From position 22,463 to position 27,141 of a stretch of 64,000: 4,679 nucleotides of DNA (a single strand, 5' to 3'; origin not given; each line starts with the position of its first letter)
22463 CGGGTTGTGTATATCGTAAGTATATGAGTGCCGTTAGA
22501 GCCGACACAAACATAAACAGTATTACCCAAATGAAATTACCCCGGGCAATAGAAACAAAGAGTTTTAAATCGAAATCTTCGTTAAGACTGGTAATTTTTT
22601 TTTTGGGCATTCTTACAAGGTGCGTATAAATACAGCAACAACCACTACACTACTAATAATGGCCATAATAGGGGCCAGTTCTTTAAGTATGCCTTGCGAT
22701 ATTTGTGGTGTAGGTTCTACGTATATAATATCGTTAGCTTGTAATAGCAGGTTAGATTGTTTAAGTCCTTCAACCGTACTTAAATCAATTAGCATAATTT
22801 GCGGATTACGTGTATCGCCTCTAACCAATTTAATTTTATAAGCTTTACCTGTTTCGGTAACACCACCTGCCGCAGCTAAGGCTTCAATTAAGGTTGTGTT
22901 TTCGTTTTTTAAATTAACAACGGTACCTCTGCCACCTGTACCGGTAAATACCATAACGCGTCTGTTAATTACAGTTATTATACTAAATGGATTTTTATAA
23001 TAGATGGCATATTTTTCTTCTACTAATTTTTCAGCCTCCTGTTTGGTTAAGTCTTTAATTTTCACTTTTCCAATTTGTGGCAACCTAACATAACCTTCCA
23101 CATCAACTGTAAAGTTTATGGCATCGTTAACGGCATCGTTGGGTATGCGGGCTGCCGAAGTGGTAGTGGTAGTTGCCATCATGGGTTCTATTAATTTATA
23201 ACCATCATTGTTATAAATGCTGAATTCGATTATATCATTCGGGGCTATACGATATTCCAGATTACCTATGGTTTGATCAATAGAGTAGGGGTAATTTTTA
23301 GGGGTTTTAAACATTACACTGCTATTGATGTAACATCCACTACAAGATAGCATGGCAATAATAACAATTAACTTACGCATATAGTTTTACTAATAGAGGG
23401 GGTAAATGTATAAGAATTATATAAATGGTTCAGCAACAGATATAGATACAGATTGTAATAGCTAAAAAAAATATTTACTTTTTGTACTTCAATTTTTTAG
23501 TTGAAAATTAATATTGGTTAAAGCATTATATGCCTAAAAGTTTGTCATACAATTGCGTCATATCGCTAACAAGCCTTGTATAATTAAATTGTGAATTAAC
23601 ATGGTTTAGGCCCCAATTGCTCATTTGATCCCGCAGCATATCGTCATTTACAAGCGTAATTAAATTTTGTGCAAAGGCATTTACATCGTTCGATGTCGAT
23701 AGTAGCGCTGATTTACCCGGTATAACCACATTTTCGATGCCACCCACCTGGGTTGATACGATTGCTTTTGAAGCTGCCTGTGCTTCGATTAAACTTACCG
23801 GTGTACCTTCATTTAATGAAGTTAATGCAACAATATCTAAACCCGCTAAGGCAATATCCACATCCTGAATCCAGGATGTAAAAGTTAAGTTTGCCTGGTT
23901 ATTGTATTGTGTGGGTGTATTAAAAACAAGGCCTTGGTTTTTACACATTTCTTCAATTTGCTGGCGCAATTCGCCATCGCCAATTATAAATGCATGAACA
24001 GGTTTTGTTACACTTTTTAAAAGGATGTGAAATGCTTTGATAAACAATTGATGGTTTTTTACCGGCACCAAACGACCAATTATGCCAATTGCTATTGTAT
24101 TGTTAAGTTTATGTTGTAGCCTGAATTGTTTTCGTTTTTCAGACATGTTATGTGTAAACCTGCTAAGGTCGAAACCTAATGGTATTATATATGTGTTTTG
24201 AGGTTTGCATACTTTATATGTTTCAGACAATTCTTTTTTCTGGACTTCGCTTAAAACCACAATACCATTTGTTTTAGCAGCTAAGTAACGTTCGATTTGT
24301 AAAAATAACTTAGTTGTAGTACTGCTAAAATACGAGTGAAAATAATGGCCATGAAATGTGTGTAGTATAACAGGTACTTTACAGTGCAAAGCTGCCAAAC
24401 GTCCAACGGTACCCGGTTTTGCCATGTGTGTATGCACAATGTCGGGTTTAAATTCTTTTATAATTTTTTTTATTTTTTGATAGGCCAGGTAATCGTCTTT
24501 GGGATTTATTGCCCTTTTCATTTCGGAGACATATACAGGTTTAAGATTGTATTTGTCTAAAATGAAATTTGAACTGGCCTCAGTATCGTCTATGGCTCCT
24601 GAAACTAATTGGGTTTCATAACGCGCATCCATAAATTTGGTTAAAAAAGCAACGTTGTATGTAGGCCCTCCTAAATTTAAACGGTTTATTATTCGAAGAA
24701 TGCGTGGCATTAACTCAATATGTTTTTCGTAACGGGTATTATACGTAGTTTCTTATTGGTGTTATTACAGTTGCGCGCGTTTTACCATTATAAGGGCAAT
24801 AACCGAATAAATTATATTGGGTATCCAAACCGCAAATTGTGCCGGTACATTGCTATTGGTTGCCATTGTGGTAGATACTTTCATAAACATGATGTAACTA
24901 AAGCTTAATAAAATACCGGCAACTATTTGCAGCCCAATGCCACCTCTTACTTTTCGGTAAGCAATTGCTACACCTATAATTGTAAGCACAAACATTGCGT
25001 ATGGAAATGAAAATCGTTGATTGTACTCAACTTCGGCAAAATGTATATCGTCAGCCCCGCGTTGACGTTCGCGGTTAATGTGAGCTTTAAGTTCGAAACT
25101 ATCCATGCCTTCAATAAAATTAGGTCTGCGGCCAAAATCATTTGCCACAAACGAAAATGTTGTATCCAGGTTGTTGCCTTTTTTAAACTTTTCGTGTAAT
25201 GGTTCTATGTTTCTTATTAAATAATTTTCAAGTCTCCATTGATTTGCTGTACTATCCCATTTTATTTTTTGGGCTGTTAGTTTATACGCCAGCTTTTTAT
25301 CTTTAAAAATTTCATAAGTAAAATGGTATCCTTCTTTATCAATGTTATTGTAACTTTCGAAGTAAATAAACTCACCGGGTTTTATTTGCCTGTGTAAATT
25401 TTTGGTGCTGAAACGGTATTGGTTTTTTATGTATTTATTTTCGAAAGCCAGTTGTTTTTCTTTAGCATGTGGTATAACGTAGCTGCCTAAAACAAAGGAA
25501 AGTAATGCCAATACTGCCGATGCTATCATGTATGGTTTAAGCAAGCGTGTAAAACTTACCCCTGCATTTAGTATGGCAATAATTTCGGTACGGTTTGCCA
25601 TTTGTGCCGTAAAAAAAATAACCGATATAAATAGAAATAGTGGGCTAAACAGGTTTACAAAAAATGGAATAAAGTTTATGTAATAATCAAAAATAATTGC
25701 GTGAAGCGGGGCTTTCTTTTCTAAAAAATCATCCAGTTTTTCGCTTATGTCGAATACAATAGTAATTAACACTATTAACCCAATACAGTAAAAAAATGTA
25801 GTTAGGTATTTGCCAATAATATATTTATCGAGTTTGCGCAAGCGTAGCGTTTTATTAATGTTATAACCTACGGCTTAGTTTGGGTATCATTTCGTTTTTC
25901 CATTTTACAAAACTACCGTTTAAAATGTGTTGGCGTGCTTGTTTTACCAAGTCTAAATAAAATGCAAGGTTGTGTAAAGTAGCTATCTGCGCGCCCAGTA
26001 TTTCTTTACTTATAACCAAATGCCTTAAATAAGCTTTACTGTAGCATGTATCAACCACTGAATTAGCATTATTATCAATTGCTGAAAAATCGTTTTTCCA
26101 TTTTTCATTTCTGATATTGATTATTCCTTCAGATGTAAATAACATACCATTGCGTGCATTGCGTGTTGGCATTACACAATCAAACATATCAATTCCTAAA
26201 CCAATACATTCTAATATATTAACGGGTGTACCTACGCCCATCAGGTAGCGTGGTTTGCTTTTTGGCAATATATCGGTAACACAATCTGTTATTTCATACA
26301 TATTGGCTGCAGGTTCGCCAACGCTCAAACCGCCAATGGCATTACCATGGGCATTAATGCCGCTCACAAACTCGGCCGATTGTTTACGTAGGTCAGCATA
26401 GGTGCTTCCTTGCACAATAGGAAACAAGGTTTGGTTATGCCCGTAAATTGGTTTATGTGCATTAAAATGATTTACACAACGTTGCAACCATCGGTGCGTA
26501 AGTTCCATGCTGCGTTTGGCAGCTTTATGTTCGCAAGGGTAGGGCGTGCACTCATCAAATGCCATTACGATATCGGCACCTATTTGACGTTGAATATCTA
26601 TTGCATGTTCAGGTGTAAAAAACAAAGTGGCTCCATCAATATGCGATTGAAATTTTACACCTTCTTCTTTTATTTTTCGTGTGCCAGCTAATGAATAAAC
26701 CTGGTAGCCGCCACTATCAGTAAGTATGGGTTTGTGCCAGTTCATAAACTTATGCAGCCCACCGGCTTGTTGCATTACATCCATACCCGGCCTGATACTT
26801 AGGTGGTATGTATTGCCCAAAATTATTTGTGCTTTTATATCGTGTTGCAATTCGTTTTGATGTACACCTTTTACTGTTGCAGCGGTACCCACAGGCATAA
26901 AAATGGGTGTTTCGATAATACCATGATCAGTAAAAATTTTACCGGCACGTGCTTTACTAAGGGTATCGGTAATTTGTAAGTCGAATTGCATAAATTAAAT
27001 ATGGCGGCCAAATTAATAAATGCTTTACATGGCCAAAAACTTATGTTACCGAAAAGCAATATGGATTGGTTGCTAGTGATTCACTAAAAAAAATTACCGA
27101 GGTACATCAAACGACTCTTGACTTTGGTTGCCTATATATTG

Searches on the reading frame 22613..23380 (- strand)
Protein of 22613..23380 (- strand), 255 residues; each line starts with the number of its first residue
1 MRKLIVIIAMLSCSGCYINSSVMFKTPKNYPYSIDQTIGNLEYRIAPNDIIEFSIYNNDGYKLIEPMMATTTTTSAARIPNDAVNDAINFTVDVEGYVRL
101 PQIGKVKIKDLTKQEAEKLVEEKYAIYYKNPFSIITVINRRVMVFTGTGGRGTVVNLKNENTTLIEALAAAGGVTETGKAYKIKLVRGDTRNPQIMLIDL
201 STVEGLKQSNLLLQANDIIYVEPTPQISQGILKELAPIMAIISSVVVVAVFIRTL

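Call 5: search_protein_families(library=pfam, proteins=[window:22613-23380:-], max_evalue=0.01)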
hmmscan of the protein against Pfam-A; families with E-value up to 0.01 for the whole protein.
window:22613-23380:- (255 aa): 3 families
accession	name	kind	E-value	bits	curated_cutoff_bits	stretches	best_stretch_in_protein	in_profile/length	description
PF02563.21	Poly_export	-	8.8e-14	51.9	28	1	42-136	6-75/77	Polysaccharide biosynthesis/export protein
PF22461.2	SLBB_2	-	3.9e-08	33.7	27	1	153-221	13-79/79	SLBB domain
PF10531.15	SLBB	-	3.2e-06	27.3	27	1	160-191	18-48/55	SLBB domain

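Call 6: search_protein_families(library=ncbifam, proteins=[window:22613-23380:-], max_evalue=0.01)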
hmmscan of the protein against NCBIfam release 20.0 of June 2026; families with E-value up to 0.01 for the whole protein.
window:22613-23380:- (255 aa): 4 families
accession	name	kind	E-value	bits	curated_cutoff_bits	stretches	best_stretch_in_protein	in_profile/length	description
NF011658.0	PRK15078.1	subfamily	4.4e-12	45.4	333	1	32-221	74-249/380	polysaccharide export protein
TIGR03028.1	EpsE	equivalog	3.5e-10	39.6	262.65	1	89-226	23-164/239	polysaccharide export protein EpsE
TIGR03027.2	pepcterm_export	equivalog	3.7e-08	33.3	180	1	89-222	24-165/169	XrtA/PEP-CTERM system exopolysaccharide export protein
NF041843.1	EpsY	equivalog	0.00043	19.5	320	1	95-221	80-210/211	exopolysaccharide export protein EpsY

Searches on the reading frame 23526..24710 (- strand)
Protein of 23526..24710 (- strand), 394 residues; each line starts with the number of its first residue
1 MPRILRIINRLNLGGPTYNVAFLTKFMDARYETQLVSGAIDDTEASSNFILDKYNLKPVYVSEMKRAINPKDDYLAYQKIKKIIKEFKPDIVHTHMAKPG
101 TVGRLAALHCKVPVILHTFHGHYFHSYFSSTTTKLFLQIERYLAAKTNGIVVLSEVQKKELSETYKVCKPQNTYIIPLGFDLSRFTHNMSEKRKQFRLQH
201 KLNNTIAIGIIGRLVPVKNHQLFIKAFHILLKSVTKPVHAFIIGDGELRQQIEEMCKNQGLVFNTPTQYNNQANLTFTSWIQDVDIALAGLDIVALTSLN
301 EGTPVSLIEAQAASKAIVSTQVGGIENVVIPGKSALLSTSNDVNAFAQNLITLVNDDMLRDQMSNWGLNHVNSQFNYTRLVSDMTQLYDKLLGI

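Call 5: search_protein_families(library=pfam, proteins=[window:23526-24710:-], max_evalue=0.01)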
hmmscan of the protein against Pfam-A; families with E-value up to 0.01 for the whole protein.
window:23526-24710:- (394 aa): 5 families
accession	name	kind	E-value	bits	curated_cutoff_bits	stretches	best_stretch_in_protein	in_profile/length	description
PF00534.26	Glycos_transf_1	-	1.6e-28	99.8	26.4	1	201-365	10-167/172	Glycosyl transferases group 1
PF13692.12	Glyco_trans_1_4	-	8.2e-26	91.4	27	1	208-356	4-142/142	Glycosyl transferases group 1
PF13439.12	Glyco_transf_4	-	1.2e-20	74.6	28.5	1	27-184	15-170/170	Glycosyltransferase Family 4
PF13579.12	Glyco_trans_4_4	-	2.3e-13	51.2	29.7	1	74-179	57-158/158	Glycosyl transferase 4-like domain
PF13477.12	Glyco_trans_4_2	-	4.4e-13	50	23.4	1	59-151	45-136/139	Glycosyl transferase 4-like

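Call 6: search_protein_families(library=ncbifam, proteins=[window:23526-24710:-], max_evalue=0.01)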
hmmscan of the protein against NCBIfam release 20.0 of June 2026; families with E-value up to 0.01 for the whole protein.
window:23526-24710:- (394 aa): 30 families (the best 25 are shown)
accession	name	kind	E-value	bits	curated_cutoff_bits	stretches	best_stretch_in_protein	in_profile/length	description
TIGR03088.1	stp2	hypoth_equivalog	7e-37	127.3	409.05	1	3-392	3-374/374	TIGR03088 family PEP-CTERM/XrtA system glycosyltransferase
NF047684.1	TeichurnBiosyTuaC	equivalog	1e-25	90.5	550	1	85-391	105-389/391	teichuronic acid biosynthesis protein TuaC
TIGR03999.1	thiol_BshA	equivalog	1.1e-25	90.3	273.7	1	77-392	73-374/375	N-acetyl-alpha-D-glucosaminyl L-malate synthase BshA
TIGR03449.1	mycothiol_MshA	equivalog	2.3e-21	76.2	462.5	1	88-391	102-403/406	D-inositol-3-phosphate glycosyltransferase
NF041876.1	EPS_EpsE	equivalog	4.8e-21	75.5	400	1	151-379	166-384/389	exopolysaccharide biosynthesis GT4 family glycosyltransferase EpsE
TIGR04063.1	stp3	hypoth_equivalog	3.5e-20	72.3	442.05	1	78-392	82-396/397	TIGR04063 family PEP-CTERM/XrtA system glycosyltransferase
NF038011.1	PelF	equivalog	3.5e-19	69.2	100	1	126-388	237-489/489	GT4 family glycosyltransferase PelF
NF038229.1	Glyco4_Geo_Pelo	equivalog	5.4e-18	65.1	400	1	75-392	42-337/338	GPMC system family 4 glycosyltransferase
NF050056.1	ProtGlycPglH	equivalog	1.9e-15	56.8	600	1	77-365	74-328/354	GalNAc-alpha-(1->4)-GalNAc-alpha-(1->3)-diNAcBac-PP-undecaprenol alpha-1,4-N-acetyl-D-galactosaminyltransferase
TIGR04157.1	glyco_rSAM_CFB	subfamily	4.8e-13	48.9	400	1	138-255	161-276/406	TIGR04157 family glycosyltransferase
NF050063.1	ProtGlycPglJ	equivalog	6.8e-13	48.6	500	1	72-370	70-346/363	N-acetylgalactosamine-N,N'-diacetylbacillosaminyl-diphospho-undecaprenol 4-alpha-N-acetylgalactosaminyltransferase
TIGR02472.1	sucr_P_syn_N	equivalog_domain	4.3e-12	45.6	576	1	68-383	93-433/439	sucrose-phosphate synthase, putative, glycosyltransferase domain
NF038298.1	EPS_HpsO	equivalog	7.6e-12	44.7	575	1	79-391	80-387/388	hormogonium polysaccharide biosynthesis glycosyltransferase HpsO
TIGR02149.1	glgA_Coryne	subfamily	2.7e-11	43.2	302.4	1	85-391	79-390/391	glycogen synthase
NF047880.1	glyco_SdgA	exception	1.3e-10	40.5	800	1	105-377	232-476/488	serine-aspartate repeat adhesin O-glycosyltransferase SdgA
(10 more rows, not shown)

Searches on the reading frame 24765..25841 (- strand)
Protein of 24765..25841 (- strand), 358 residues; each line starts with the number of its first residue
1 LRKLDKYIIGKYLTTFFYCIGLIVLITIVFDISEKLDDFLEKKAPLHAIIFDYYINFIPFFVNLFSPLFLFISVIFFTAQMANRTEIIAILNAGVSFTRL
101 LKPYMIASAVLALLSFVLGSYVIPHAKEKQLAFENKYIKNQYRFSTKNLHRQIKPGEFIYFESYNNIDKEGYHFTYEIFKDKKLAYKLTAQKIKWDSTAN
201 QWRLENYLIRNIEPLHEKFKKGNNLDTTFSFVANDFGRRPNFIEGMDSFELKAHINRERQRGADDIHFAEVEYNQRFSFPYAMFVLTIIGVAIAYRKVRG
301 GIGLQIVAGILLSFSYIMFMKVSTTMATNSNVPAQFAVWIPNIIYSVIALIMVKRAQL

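Call 8: search_protein_families(library=pfam, proteins=[window:24765-25841:-], max_evalue=0.001)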
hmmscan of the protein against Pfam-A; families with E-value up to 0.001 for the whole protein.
window:24765-25841:- (358 aa): 1 family
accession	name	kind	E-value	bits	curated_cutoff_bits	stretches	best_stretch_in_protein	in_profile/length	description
PF03739.19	LptF_LptG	-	8.5e-67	226.1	27.9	1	6-355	1-353/353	Lipopolysaccharide export system permease LptF/LptG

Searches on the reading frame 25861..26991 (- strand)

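Call 8: search_protein_families(library=pfam, proteins=[window:25861-26991:-], max_evalue=0.001)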
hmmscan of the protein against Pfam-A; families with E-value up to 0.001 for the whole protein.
window:25861-26991:- (376 aa): 1 family
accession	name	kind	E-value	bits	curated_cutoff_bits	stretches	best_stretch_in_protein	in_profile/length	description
PF01702.25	TGT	-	1.1e-155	518.6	26.3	1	13-371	2-354/357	Queuine tRNA-ribosyltransferase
